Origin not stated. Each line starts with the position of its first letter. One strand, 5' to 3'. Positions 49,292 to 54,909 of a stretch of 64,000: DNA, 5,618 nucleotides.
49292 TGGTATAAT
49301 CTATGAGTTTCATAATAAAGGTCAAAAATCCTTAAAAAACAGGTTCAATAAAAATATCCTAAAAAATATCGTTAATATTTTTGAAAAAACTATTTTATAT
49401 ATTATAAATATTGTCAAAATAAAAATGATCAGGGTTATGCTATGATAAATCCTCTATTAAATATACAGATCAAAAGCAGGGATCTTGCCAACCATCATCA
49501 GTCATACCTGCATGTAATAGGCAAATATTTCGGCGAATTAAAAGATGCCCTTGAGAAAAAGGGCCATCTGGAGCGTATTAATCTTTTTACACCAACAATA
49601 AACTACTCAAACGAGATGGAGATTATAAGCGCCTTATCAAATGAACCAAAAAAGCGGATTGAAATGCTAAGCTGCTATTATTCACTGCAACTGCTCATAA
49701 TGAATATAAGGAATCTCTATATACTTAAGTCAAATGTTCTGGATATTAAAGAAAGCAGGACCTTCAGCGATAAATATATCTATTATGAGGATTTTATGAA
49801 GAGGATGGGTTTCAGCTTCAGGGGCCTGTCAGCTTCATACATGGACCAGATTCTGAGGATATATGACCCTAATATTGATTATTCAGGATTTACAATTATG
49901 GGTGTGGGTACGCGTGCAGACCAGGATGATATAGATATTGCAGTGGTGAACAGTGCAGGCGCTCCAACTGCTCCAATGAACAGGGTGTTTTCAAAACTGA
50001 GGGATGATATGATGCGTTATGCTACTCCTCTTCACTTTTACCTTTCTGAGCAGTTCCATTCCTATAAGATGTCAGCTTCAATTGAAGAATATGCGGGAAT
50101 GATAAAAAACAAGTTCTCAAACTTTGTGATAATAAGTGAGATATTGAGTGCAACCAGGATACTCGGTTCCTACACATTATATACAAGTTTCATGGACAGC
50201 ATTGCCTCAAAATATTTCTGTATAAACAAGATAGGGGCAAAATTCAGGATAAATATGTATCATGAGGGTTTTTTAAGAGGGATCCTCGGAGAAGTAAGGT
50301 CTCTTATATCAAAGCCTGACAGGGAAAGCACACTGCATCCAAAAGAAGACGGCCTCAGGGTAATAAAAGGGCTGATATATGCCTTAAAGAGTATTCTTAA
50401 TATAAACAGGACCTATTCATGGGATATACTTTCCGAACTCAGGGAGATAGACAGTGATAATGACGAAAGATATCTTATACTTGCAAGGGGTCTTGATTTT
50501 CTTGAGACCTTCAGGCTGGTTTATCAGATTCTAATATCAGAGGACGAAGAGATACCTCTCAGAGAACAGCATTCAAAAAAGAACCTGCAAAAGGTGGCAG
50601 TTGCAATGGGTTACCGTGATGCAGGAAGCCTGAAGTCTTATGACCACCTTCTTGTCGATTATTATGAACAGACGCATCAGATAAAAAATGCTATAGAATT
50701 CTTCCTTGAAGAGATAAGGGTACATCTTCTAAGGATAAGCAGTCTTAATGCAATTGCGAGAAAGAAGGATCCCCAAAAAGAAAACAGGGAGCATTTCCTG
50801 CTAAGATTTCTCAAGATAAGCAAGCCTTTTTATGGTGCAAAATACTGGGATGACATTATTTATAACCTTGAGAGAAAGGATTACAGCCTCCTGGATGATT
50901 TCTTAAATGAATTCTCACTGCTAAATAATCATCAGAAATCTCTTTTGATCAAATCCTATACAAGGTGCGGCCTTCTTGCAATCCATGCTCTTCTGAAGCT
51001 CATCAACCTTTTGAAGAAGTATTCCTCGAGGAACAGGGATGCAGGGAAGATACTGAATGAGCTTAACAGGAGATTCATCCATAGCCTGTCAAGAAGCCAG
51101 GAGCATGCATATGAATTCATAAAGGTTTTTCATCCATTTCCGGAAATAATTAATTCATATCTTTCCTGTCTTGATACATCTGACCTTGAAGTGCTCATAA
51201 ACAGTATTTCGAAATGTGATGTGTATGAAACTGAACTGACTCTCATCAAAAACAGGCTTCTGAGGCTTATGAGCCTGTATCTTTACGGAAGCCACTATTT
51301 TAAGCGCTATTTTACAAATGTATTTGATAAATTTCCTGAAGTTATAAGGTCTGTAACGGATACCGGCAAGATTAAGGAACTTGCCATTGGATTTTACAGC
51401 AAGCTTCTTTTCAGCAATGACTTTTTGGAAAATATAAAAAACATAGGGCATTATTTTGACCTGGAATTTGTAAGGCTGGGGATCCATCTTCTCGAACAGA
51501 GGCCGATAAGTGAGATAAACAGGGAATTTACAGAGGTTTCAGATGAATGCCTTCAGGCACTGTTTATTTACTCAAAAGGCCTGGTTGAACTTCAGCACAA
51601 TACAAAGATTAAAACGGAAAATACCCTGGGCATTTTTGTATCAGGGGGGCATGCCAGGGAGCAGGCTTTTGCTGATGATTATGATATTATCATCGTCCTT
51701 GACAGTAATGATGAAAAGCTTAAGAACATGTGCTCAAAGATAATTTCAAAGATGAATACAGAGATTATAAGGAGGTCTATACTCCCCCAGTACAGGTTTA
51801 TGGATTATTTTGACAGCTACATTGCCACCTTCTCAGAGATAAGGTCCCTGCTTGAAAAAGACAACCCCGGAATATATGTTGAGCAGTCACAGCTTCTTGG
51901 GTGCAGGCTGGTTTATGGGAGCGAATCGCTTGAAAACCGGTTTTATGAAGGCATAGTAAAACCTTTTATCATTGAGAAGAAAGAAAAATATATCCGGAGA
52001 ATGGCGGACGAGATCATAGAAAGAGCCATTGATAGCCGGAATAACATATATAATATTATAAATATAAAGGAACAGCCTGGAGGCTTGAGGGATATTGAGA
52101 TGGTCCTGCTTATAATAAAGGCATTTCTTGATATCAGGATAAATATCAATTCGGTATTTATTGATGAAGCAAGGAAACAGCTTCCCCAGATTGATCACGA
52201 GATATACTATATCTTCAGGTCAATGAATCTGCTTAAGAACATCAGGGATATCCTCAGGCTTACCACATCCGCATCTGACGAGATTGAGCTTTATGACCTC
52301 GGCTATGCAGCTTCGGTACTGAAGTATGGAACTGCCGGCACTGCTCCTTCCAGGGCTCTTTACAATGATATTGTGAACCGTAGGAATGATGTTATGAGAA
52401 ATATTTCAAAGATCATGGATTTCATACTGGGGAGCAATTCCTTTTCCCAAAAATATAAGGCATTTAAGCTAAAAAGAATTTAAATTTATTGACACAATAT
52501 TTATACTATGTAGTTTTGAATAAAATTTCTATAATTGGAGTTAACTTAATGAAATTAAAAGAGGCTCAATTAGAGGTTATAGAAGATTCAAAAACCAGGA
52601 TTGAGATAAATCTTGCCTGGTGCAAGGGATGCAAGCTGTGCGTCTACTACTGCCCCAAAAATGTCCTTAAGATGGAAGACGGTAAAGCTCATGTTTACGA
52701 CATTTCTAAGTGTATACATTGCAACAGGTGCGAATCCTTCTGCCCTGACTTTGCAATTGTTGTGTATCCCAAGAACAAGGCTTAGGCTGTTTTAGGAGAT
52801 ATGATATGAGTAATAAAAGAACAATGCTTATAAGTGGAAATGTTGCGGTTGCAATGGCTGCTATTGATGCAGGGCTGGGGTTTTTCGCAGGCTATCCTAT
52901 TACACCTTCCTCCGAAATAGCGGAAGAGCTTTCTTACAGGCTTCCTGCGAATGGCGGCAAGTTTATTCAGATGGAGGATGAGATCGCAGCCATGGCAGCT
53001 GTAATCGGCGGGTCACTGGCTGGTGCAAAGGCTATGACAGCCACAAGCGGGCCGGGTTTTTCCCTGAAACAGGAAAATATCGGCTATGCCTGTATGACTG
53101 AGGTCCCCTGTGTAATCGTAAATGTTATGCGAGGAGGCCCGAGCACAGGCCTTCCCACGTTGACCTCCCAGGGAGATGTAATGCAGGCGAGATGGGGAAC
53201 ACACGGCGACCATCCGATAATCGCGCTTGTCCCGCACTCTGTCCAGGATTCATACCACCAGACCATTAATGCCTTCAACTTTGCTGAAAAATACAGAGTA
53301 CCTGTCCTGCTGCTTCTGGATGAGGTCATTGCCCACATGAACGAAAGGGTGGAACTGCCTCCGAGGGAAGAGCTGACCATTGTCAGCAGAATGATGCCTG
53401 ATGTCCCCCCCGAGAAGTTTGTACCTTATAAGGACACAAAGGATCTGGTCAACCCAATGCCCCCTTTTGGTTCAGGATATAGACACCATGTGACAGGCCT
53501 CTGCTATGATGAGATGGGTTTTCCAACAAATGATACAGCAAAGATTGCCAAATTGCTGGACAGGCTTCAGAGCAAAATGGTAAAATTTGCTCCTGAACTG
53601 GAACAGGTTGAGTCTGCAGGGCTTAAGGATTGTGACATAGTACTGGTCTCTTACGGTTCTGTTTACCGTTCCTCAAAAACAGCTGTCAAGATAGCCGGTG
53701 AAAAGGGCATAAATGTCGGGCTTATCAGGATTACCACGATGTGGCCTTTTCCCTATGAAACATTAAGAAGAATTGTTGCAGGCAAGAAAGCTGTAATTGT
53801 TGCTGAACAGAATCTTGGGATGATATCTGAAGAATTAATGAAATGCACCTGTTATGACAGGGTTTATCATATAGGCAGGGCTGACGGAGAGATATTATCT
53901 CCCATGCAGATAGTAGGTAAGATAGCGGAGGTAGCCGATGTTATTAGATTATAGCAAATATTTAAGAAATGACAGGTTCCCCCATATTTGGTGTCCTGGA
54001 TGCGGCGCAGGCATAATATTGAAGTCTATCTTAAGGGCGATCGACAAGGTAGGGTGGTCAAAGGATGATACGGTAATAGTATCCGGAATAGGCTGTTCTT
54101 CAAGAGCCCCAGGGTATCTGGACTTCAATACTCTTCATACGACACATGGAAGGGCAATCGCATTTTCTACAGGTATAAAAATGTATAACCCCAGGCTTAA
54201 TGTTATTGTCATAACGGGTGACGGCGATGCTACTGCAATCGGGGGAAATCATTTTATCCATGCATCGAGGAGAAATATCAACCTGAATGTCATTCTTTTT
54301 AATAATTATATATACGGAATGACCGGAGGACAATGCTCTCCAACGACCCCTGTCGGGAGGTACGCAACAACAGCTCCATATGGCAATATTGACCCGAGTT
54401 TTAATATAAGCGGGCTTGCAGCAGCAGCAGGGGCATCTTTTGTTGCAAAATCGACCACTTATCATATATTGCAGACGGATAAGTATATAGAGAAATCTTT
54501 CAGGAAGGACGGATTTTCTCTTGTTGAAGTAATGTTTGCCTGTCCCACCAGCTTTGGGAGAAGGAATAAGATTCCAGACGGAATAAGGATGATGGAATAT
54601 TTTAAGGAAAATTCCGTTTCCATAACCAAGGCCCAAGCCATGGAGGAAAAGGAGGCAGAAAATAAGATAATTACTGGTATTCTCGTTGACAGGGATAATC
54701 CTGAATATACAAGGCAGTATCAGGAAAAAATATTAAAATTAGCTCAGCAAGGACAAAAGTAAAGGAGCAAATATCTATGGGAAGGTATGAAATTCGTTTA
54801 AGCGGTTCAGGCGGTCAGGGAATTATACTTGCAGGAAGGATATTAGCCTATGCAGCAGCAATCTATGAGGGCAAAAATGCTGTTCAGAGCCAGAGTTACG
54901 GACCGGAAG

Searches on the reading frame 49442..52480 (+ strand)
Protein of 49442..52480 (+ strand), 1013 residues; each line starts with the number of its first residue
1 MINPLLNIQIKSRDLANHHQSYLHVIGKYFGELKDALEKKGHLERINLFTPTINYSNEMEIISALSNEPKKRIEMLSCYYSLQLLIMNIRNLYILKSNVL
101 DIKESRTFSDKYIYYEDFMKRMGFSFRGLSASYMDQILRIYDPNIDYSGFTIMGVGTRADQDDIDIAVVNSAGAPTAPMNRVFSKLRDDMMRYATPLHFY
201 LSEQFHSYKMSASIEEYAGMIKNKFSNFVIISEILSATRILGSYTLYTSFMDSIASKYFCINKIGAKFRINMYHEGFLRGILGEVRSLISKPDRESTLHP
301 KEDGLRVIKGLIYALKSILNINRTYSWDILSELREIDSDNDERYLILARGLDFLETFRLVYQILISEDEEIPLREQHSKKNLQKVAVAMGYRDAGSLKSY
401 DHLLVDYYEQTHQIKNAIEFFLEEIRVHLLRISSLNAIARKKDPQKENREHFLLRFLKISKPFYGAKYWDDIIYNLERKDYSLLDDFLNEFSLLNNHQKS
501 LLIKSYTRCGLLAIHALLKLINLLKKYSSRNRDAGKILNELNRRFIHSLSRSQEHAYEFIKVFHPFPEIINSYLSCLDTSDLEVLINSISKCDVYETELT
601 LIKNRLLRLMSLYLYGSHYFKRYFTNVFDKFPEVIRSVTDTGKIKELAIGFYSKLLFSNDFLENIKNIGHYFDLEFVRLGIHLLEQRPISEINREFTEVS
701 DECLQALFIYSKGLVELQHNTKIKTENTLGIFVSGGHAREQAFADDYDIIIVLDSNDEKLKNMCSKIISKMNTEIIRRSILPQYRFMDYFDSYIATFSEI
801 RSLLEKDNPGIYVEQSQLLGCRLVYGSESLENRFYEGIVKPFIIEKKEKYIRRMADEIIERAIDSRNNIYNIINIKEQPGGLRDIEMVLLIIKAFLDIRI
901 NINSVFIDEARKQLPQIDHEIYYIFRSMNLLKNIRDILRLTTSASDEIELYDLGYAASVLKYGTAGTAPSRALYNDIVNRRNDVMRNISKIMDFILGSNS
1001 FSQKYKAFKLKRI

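Call 27: search_protein_families(library=ncbifam, proteins=[window:49442-52480:+], max_evalue=1e-15)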
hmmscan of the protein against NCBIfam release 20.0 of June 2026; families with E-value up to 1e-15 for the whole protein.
window:49442-52480:+ (1013 aa): 0 families

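Call 51: search_protein_families(library=pfam, proteins=[window:49442-52480:+], max_evalue=0.001)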
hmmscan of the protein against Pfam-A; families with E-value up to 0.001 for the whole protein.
window:49442-52480:+ (1013 aa): 1 family
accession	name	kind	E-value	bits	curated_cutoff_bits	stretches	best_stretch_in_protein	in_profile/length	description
PF08335.16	GlnD_UR_UTase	-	9.7e-09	35.8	21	1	853-901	5-50/141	GlnD PII-uridylyltransferase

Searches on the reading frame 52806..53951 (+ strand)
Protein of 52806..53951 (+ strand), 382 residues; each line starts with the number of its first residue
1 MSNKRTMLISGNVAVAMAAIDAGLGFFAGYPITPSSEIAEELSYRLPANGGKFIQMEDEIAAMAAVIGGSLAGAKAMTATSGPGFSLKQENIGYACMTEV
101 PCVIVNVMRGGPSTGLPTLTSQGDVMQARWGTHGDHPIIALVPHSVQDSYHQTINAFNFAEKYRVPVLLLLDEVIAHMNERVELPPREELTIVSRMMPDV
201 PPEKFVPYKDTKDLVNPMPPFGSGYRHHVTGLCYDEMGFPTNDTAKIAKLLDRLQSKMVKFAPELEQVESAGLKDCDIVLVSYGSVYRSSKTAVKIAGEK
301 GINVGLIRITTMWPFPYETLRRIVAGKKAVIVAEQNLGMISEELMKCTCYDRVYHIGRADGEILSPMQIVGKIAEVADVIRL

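Call 27: search_protein_families(library=ncbifam, proteins=[window:52806-53951:+], max_evalue=1e-15)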
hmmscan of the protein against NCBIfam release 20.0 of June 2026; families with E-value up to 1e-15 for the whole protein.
window:52806-53951:+ (382 aa): 11 families
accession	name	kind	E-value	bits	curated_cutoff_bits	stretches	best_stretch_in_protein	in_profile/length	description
NF006412.0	PRK08659.1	equivalog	8.8e-164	545.2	411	1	4-376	3-376/378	2-oxoacid:acceptor oxidoreductase subunit alpha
NF007206.0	PRK09627.1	equivalog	4.1e-125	417.6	579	1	5-375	2-374/375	2-oxoglutarate synthase subunit alpha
TIGR03710.1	OAFO_sf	subfamily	2.7e-112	376.2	482.75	1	2-373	189-561/561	2-oxoacid:acceptor oxidoreductase subunit alpha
NF005507.0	PRK07119.1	subfamily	5.8e-88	295.1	399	2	5-189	3-187/352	3-methyl-2-oxobutanoate dehydrogenase subunit VorB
NF041170.1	Oxoac_fdxalpha_Archa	equivalog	2.1e-79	267.5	800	1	3-347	232-592/636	2-oxoacid:ferredoxin oxidoreductase subunit alpha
NF040682.1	PorA_Arch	equivalog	1.6e-35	122.8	550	1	7-339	4-324/387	pyruvate synthase subunit PorA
NF006232.0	PRK08366.1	equivalog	2.8e-30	105.2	646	1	7-345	8-333/394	2-ketoisovalerate ferredoxin oxidoreductase subunit alpha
NF007201.0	PRK09622.1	equivalog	2.3e-28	99.2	590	1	9-335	13-327/405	2-oxoacid:ferredoxin oxidoreductase subunit alpha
NF006233.0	PRK08367.1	equivalog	6.6e-27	94.4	625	1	8-339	6-325/394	pyruvate ferredoxin oxidoreductase subunit alpha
NF045764.1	PhenlGlyoxDHPadG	equivalog_domain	8.8e-24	83.7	700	0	6-187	2-182/398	NADH-dependent phenylglyoxylate dehydrogenase subunit alpha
TIGR03336.1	IOR_alpha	equivalog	3.8e-22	78.3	650.9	1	8-188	4-178/595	indolepyruvate ferredoxin oxidoreductase subunit alpha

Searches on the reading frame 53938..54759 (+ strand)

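Call 27: search_protein_families(library=ncbifam, proteins=[window:53938-54759:+], max_evalue=1e-15)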
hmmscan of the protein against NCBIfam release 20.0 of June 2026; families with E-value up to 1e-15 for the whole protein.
window:53938-54759:+ (274 aa): 6 families
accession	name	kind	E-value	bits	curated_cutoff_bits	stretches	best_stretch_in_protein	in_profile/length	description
NF007207.0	PRK09628.1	equivalog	1.4e-99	333.2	364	1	1-270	1-270/277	2-oxoglutarate ferredoxin oxidoreductase subunit beta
NF008820.0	PRK11866.1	equivalog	8.9e-64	215.6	402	1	9-263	9-263/287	2-oxoacid ferredoxin oxidoreductase subunit beta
TIGR02177.1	PorB_KorB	subfamily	2.6e-62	210.9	261.9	1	17-225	2-202/286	2-oxoacid:acceptor oxidoreductase, beta subunit, pyruvate/2-ketoisovalerate family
NF041171.1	Oxoac_fdxbeta_Archa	equivalog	1.8e-59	201.5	423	1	18-205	5-192/296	2-oxoacid:ferredoxin oxidoreductase subunit beta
NF008821.0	PRK11869.1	equivalog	1.6e-55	188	438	1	9-255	7-251/286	2-oxoacid ferredoxin oxidoreductase subunit beta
NF008819.1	PRK11865.1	equivalog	6.6e-18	65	405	1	16-207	18-217/300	pyruvate synthase subunit PorB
